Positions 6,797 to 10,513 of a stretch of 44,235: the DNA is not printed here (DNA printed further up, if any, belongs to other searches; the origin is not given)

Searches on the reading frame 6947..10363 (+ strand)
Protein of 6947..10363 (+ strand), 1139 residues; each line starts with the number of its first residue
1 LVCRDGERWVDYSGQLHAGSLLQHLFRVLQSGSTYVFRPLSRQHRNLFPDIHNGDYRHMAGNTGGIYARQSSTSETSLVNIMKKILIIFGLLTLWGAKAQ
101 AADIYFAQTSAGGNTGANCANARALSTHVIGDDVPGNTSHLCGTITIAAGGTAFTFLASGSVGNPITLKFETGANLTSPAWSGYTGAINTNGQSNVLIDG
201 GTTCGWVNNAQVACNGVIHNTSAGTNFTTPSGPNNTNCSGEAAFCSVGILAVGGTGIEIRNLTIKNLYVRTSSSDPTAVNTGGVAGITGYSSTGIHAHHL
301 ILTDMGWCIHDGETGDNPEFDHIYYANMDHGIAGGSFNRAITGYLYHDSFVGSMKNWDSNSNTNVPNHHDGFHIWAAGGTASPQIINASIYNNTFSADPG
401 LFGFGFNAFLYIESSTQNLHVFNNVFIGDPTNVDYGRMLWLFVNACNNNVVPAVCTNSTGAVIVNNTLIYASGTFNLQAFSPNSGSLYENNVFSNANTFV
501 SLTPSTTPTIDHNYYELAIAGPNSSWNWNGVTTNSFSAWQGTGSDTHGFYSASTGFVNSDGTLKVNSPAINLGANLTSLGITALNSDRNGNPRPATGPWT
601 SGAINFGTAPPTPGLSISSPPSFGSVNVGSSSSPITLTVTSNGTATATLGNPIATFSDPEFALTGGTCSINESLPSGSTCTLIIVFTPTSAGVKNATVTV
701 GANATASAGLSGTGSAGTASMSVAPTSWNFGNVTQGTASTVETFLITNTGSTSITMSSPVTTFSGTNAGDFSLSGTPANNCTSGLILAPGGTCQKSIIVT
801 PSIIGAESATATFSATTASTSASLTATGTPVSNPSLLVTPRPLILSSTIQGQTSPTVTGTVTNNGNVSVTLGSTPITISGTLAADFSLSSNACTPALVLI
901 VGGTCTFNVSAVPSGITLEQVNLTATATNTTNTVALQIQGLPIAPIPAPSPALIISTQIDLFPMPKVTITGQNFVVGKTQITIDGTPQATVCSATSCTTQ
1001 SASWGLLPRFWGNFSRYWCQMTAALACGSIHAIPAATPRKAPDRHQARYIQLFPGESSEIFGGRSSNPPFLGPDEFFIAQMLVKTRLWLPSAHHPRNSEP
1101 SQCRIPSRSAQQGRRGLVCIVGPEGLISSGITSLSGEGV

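Call 26: search_protein_families(library=phrogs, proteins=[window:6947-10363:+], max_evalue=0.001)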
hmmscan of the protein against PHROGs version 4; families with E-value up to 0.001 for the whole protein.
window:6947-10363:+ (1139 aa): 1 family
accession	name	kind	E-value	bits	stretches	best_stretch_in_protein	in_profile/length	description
phrog_18474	-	other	8.9e-11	41.5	1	622-941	181-473/929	hydrolase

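Call 27: search_protein_families(library=pfam, proteins=[window:6947-10363:+], max_evalue=0.01)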
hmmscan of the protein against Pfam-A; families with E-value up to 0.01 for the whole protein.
window:6947-10363:+ (1139 aa): 3 families
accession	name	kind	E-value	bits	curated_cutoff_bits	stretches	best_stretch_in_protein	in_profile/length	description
PF22073.2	Cep192_D4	-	1.4e-05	25.7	35.5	0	622-702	12-94/112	Cep192 domain 4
PF15780.11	ASH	-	2.2e-05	25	27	1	622-705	15-93/98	Abnormal spindle-like microcephaly-assoc'd, ASPM-SPD-2-Hydin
PF22544.2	HYDIN_VesB_CFA65-like_Ig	-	2.4e-05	24.9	25.5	1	721-827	3-98/100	HYDIN/CFA65/VesB-like, Ig-like domain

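Call 74: search_solved_structures(query=window:6947-10363:+, max_evalue=0.1)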
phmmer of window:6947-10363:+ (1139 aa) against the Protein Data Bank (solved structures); distinct sequences matched with E-value up to 0.1: 0.

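Call 75: search_protein_families(library=ncbifam, proteins=[window:6947-10363:+], max_evalue=0.01)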
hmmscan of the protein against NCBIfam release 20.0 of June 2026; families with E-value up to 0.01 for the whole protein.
window:6947-10363:+ (1139 aa): 1 family
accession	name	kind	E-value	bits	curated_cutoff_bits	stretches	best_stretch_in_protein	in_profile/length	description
NF012200.0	choice_anch_D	domain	2.1e-26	92.6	45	3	607-706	9-107/108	choice-of-anchor D domain-containing protein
